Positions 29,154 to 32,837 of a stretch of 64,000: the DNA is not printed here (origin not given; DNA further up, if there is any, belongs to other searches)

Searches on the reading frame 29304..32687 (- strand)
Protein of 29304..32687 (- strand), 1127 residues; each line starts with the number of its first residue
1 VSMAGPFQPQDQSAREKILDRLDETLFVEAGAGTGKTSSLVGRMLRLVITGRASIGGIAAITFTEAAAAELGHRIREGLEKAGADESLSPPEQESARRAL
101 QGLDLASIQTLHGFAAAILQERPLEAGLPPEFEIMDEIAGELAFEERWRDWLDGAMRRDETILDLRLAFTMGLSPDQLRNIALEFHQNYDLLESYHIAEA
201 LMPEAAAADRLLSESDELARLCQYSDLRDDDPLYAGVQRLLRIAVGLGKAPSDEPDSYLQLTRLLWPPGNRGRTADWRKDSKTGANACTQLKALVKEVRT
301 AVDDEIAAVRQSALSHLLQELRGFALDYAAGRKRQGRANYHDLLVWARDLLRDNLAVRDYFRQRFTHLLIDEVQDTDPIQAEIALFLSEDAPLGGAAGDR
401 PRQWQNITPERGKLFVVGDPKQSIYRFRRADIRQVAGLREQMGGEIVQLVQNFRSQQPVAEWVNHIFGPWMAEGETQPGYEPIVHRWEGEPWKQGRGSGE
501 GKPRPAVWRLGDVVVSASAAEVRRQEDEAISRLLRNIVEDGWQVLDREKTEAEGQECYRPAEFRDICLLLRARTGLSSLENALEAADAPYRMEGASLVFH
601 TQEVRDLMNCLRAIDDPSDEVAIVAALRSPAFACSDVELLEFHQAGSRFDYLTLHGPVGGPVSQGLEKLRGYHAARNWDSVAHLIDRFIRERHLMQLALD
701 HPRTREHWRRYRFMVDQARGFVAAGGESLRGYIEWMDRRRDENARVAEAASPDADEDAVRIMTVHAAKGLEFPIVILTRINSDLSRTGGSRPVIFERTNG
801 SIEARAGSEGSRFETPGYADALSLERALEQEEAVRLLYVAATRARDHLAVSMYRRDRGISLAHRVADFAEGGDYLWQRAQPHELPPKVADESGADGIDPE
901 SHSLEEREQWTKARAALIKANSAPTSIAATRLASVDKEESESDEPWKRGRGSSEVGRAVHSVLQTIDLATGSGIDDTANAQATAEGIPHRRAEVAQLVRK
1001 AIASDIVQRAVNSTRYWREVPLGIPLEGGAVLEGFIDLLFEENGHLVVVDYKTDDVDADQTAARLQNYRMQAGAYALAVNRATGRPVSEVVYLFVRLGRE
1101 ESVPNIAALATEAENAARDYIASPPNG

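Call 9: search_protein_families(library=pfam, proteins=[window:29304-32687:-], max_evalue=0.001)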
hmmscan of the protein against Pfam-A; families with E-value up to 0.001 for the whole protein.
window:29304-32687:- (1127 aa): 5 families
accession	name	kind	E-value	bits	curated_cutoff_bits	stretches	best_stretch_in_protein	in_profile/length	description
PF00580.27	UvrD-helicase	-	1.9e-46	159.4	23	1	16-439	6-267/271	UvrD/REP helicase N-terminal domain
PF13361.12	UvrD_C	-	1.8e-22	80.7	25.6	2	755-854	284-349/350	UvrD-like helicase C-terminal domain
PF12705.13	PDDEXK_1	-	5.8e-14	53.1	22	1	953-1103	35-197/247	PD-(D/E)XK nuclease superfamily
PF13538.12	UvrD_C_2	-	2.5e-10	40.5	27.4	1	759-781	2-24/52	UvrD-like helicase C-terminal domain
PF13245.12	AAA_19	-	5.2e-10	40.1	25.1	1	24-428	12-134/134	AAA domain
